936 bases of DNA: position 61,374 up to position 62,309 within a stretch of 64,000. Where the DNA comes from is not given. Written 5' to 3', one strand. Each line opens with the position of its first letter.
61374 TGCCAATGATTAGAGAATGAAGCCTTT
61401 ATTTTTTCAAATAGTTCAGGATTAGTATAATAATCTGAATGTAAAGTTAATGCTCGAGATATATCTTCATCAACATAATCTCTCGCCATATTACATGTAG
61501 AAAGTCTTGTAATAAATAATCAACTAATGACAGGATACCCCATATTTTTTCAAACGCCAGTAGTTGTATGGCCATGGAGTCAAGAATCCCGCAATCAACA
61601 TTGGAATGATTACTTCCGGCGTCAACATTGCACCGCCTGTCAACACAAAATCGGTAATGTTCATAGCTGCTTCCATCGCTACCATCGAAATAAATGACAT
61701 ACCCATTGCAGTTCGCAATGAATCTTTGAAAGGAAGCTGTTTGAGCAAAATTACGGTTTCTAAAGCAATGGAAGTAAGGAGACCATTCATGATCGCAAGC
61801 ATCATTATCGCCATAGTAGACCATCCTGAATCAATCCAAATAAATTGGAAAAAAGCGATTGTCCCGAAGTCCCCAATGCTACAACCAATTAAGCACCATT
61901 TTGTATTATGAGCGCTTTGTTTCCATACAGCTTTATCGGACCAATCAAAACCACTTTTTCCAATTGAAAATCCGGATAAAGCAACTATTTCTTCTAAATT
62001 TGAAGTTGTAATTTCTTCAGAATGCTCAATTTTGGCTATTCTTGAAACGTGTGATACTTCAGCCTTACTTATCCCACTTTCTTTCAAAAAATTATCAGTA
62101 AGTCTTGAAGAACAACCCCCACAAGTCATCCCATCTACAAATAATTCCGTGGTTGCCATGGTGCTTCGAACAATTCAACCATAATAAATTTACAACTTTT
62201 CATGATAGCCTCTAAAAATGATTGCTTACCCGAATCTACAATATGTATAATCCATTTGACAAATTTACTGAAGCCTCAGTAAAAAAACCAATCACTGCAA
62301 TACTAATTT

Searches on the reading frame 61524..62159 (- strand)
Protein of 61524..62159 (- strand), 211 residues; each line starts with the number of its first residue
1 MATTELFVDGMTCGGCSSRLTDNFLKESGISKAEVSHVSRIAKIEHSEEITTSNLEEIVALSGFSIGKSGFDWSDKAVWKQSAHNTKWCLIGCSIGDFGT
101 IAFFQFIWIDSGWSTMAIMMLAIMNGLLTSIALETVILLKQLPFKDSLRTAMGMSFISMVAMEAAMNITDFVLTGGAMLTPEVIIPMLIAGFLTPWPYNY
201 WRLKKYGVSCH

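Call 73: search_protein_families(library=pfam, proteins=[window:61524-62159:-], max_evalue=0.01)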
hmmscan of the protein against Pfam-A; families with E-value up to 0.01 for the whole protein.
window:61524-62159:- (211 aa): 2 families
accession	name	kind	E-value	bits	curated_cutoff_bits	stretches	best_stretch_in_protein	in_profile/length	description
PF14342.11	DUF4396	-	1.1e-33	117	27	1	79-206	2-139/141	Domain of unknown function (DUF4396)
PF00403.32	HMA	-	2.3e-09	37.9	24.8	1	6-60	2-57/62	Heavy-metal-associated domain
